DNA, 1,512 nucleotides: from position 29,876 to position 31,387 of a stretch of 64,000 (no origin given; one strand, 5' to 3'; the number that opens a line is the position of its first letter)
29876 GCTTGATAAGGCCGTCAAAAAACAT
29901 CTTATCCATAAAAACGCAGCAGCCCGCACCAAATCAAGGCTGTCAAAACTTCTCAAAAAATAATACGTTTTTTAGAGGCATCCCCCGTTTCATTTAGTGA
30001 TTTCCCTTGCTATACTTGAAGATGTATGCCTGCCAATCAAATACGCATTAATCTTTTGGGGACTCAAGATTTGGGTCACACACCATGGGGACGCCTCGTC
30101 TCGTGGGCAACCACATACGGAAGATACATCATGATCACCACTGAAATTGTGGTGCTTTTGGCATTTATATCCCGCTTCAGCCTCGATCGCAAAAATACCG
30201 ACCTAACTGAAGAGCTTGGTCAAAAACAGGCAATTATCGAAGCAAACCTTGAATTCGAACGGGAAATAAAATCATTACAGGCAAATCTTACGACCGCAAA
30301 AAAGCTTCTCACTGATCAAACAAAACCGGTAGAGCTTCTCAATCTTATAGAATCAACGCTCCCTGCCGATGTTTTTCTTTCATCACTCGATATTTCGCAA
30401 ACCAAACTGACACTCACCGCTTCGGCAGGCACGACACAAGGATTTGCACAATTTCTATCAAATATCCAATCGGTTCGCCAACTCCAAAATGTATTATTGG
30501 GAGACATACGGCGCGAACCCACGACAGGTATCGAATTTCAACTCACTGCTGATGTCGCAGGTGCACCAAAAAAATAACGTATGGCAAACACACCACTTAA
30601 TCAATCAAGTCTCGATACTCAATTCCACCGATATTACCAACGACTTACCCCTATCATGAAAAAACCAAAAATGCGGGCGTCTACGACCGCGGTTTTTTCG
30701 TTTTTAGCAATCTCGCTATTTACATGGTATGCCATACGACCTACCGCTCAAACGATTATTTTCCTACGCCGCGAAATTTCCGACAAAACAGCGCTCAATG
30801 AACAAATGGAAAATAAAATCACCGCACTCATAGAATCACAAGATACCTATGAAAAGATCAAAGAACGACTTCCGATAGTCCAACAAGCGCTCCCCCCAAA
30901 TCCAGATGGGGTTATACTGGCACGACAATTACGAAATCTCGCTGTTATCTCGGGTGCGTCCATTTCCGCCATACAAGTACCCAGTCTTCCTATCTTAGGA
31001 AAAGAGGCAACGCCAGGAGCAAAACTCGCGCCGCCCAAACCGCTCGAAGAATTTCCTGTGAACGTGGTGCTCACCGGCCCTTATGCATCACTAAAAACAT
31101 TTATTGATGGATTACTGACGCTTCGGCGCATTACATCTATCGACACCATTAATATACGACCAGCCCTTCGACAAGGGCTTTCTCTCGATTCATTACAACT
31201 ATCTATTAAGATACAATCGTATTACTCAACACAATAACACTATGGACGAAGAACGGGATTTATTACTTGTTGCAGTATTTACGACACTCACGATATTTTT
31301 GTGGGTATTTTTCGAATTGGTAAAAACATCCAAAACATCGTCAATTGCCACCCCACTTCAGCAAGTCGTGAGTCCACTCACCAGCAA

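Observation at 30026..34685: pilN-pilO cluster extended by four surface/membrane proteins, including a pilin-like but non-canonical N-terminus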

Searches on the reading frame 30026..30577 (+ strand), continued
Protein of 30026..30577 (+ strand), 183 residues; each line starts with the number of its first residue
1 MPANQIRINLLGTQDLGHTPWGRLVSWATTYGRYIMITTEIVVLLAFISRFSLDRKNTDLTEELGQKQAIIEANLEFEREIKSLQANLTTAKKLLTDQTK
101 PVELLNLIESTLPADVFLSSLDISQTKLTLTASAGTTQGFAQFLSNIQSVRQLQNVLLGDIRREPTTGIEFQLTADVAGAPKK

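Call 75: fold_search(model_id=the predicted structure, library=pdb)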
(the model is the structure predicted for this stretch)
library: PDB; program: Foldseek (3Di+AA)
matches with E <= 10: 1317; with E <= 0.001: 2
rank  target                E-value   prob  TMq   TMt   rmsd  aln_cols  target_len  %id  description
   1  5hl8_A                1.5e-04  1.00  0.37  0.79   1.7        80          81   26  1.93 Angstrom resolution crystal structure of a pullulanase-specific type II secretion system integral cytoplasmic mem (released 2016-01-27)
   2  5uvr                  8.0e-04  1.00  0.27  0.43   5.6        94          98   18  The core region of PilO from the type IV pilus system of Pseudomonas aeruginosa (released 2018-02-21)
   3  2w7v_A                1.4e-03  1.00  0.32  0.65   4.0        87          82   13  periplasmic domain of EpsL from Vibrio parahaemolyticus (released 2010-03-31)
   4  3jc8_Oa               3.2e-03  0.98  0.29  0.28  11.3       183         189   16  Architectural model of the type IVa pilus machine in a piliated state (released 2016-03-16)
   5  2rjz_A                3.8e-03  0.98  0.24  0.30  10.3       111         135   18  Crystal structure of the type 4 fimbrial biogenesis protein PilO from Pseudomonas aeruginosa (released 2007-11-06)
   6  5n7l                  4.1e-03  1.00  0.35  0.73   2.2        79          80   19  Crystal structure of the periplasmic domain of XcpY, tI crystal form. (released 2018-03-14)
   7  2rjz_B                4.9e-03  1.00  0.27  0.37   5.4        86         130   20  Crystal structure of the type 4 fimbrial biogenesis protein PilO from Pseudomonas aeruginosa (released 2007-11-06)
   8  8a9w                  1.4e-02  1.00  0.32  0.68   2.7        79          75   25  Crystal structure of PulL C-ter domain (released 2023-01-11)
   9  7ndq_AAA              3.0e-02  0.60  0.21  0.15   8.9        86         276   17  Gag:02 TCR in complex with HLA-E. (released 2022-01-26)
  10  6lad_C                3.6e-02  0.98  0.28  0.27   6.1        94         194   11  Crystal structure of Amuc_1100 from Akkermansia muciniphila (released 2020-08-05)
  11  6kny_A                3.8e-02  0.99  0.31  0.33   5.8        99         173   11  Structure of Amuc_1100 without transmembrane region from Akkermansia muciniphila (released 2020-04-15)
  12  4bhq_B                4.3e-02  0.99  0.33  0.51   5.3       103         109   13  Structure of the periplasmic domain of the PilN type IV pilus biogenesis protein from Thermus thermophilus (released 2013-11-20)
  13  4bhq_A                4.9e-02  1.00  0.31  0.50   3.7        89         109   12  Structure of the periplasmic domain of the PilN type IV pilus biogenesis protein from Thermus thermophilus (released 2013-11-20)
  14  6mrs                  5.2e-02  0.99  0.29  0.60   3.7        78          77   12  De novo designed protein Peak6 (released 2019-06-12)
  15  7xhy                  5.2e-02  0.16  0.13  0.10  11.6        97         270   10  Crystal structure of MerTK Kinase domain with BMS794833 (released 2022-11-30)
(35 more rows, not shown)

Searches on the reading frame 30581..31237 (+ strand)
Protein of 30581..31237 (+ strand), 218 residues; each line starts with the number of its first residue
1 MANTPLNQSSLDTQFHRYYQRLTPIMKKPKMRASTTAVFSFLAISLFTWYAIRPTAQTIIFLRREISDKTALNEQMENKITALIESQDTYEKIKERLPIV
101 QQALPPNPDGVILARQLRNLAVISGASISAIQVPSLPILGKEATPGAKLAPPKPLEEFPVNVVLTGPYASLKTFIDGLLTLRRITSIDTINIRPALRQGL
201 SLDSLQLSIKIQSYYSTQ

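Call 3: search_protein_families(library=pfam, proteins=[window:30581-31237:+], max_evalue=1)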
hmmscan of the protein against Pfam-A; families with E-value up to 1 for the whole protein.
window:30581-31237:+ (218 aa): 3 families
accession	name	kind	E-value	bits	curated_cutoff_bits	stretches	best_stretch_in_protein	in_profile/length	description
PF04350.18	PilO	-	3.1e-08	34.3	22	1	155-214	84-141/145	Pilus assembly protein, PilO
PF10741.14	T2SSM_b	-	0.033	14.5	21.7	1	148-209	47-103/111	Type II secretion system (T2SS), protein M subtype b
PF23936.1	HB_ELP1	-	0.043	13.8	27.4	1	69-102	8-41/171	ELP1 three-helix bundle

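Call 4: search_protein_families(library=ncbifam, proteins=[window:30581-31237:+], max_evalue=1)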
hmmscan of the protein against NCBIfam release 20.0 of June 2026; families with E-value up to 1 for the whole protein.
window:30581-31237:+ (218 aa): 1 family
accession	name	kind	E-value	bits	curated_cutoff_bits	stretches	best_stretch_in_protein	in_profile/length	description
NF040576.1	T2SS_GspM_XpsM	equivalog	0.0067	16.1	60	1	41-198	9-156/180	type II secretion system protein GspM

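Call 27: search_solved_structures(query=A4, max_evalue=10, show_alignments=2)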
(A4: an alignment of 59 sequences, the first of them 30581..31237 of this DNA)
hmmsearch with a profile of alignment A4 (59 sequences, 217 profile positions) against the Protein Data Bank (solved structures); distinct sequences matched with E-value up to 10: 5.
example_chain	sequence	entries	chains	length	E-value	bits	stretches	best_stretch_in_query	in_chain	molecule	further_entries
3jc8_Oa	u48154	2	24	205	6.9e-11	45.4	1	64-198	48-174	PilO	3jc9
2rjz_A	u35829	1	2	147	3.6e-06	30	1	84-213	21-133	PilO protein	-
5uvr_A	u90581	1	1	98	3.2e-05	26.9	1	149-213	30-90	PilO protein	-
2etd_A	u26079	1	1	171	0.11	15.3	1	82-170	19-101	lemA protein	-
7jtk_X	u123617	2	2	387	2.4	11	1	107-169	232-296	Flagellar radial spoke protein 14 | Radial spoke protein 14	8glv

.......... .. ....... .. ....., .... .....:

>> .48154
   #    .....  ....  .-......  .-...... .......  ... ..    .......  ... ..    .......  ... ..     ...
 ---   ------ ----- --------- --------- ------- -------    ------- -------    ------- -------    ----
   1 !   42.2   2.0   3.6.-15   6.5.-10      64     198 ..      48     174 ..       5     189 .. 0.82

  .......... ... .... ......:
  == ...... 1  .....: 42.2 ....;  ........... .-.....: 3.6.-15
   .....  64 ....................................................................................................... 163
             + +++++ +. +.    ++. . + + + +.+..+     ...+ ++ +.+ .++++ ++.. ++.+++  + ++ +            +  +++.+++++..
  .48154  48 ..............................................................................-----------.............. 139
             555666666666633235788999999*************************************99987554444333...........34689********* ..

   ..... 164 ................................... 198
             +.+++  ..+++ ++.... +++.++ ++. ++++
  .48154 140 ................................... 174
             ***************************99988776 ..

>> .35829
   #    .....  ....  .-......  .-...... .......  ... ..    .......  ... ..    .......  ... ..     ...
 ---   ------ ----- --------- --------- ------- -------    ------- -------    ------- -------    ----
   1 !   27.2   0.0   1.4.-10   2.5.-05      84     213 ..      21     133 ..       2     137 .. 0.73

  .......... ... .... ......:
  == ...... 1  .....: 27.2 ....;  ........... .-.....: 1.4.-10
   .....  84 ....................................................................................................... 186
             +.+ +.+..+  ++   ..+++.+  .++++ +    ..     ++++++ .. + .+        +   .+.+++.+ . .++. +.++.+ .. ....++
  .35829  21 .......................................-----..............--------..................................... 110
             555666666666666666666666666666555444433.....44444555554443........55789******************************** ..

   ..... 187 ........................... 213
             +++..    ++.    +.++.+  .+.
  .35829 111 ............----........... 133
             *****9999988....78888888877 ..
